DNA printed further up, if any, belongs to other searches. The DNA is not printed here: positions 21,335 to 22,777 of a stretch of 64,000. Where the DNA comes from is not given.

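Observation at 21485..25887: Self-contained second class III RNR module: MarR-NrdG fusion, NrdD with fused CPKC redoxin domain, and a translationally coupled TrxR-like gene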

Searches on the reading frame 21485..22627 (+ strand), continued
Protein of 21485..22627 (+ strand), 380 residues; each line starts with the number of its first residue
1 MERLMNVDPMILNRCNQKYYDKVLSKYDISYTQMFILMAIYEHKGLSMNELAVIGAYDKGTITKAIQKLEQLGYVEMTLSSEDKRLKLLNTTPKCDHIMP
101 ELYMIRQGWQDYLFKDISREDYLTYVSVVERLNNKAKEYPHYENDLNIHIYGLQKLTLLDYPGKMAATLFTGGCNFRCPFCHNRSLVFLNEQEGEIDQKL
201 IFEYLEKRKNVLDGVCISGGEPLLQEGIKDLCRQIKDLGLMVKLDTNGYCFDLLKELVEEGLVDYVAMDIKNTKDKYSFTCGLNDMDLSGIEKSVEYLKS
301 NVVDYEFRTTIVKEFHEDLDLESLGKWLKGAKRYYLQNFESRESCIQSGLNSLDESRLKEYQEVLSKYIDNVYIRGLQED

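Call 73: search_solved_structures(query=window:21485-22627:+, max_evalue=0.001, show_alignments=0)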
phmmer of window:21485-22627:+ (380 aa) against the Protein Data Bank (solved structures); distinct sequences matched with E-value up to 0.001: 34.
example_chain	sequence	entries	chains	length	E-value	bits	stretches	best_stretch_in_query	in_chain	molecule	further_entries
3bpv_A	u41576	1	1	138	1.4e-14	57.1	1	11-135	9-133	Transcriptional regulator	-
3bpx_A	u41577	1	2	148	1.6e-14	56.9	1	11-135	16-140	Transcriptional regulator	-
8fo0_A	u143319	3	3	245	4.1e-10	42.4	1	150-318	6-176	Pyruvate formate-lyase 1-activating enzyme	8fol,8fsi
3c8f_A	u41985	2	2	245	8.2e-10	41.4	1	150-320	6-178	Pyruvate formate-lyase 1-activating enzyme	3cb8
3s2w_A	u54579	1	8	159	3.1e-09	39.5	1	12-118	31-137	Transcriptional regulator, MarR family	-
2bv6_A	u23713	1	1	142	1.1e-08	37.7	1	14-103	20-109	HTH-TYPE TRANSCRIPTIONAL REGULATOR MGRA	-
1z91_A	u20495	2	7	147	2.3e-07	33.4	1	15-93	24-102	Organic hydroperoxide resistance transcriptional regulator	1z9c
7kym_A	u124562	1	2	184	2.4e-07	33.3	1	7-132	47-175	MarR family transcriptional regulator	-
4gxo_A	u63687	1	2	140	4.3e-07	32.5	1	18-94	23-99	MarR family regulatory protein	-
3hrm_A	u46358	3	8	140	4.6e-07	32.4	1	18-94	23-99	HTH-type transcriptional regulator sarZ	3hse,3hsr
5hlh_A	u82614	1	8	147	2.1e-06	30.2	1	13-93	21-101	MarR family transcriptional regulator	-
5hlg_A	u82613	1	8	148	2.2e-06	30.1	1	13-93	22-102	MarR family transcriptional regulator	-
5hli_A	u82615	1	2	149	2.2e-06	30.1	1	13-93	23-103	MarR family transcriptional regulator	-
4hbl_A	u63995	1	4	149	4.2e-06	29.2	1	13-93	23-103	Transcriptional regulator, MarR family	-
4em0_B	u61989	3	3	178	9.3e-06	28.1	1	17-103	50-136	Uncharacterized HTH-type transcriptional regulator SAR2349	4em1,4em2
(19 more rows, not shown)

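Call 74: fold_search(model_id=the predicted structure, library=pdb)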
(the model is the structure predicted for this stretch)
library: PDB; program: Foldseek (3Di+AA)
matches with E <= 10: 1791; with E <= 0.001: 340
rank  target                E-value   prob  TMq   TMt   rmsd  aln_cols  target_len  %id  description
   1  3cb8_A                2.2e-11  1.00  0.49  0.73   3.7       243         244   23  4Fe-4S-Pyruvate formate-lyase activating enzyme in complex with AdoMet and a peptide substrate (released 2008-10-28)
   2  8fo0                  2.7e-11  1.00  0.49  0.74   4.1       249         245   21  The structure of a crystallizable variant of E. coli pyruvate formate-lyase activating enzyme bound to a partially cleav (released 2023-05-24)
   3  3c8f                  5.1e-11  1.00  0.49  0.73   4.1       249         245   22  4Fe-4S-Pyruvate formate-lyase Activating Enzyme with partially disordered AdoMet (released 2008-10-28)
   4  3bpv                  6.6e-10  1.00  0.31  0.77   2.8       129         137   26  Crystal Structure of MarR (released 2008-05-20)
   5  3bpx_A                2.6e-09  1.00  0.32  0.76   2.8       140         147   24  Crystal Structure of MarR (released 2008-05-20)
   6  3bpx_B                3.3e-09  1.00  0.32  0.85   1.6       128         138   26  Crystal Structure of MarR (released 2008-05-20)
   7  3s2w_H                6.4e-08  1.00  0.32  0.81   2.1       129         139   29  The crystal structure of a MarR transcriptional regulator from Methanosarcina mazei Go1 (released 2011-06-22)
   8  7bi7_B                2.5e-07  1.00  0.40  0.54   3.3       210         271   12  An Unexpected P-Cluster like Intermediate En Route to the Nitrogenase FeMo-co (released 2021-03-10)
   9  5th5_A                2.5e-07  1.00  0.43  0.64   5.4       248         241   17  Crystal Structure of QueE from Bacillus subtilis with 6-carboxypterin-5'-deoxyadenosyl ester bound (released 2017-01-18)
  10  2a61_A                3.2e-07  1.00  0.24  0.56   6.1       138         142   22  The crystal structure of transcriptional regulator Tm0710 from Thermotoga maritima (released 2005-07-19)
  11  3voe_A                3.4e-07  1.00  0.29  0.72   3.6       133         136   22  Crystal Structure of wild type MarR (apo form) from E.coli (released 2013-03-06)
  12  3s2w_A                3.6e-07  1.00  0.31  0.77   2.0       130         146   27  The crystal structure of a MarR transcriptional regulator from Methanosarcina mazei Go1 (released 2011-06-22)
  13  1lj9_A                3.8e-07  1.00  0.34  0.86   1.6       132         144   17  The crystal structure of the transcriptional regulator SlyA (released 2003-01-21)
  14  3s2w_F                4.5e-07  1.00  0.34  0.84   2.4       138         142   25  The crystal structure of a MarR transcriptional regulator from Methanosarcina mazei Go1 (released 2011-06-22)
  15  3s2w_C                4.5e-07  1.00  0.31  0.78   2.4       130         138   27  The crystal structure of a MarR transcriptional regulator from Methanosarcina mazei Go1 (released 2011-06-22)
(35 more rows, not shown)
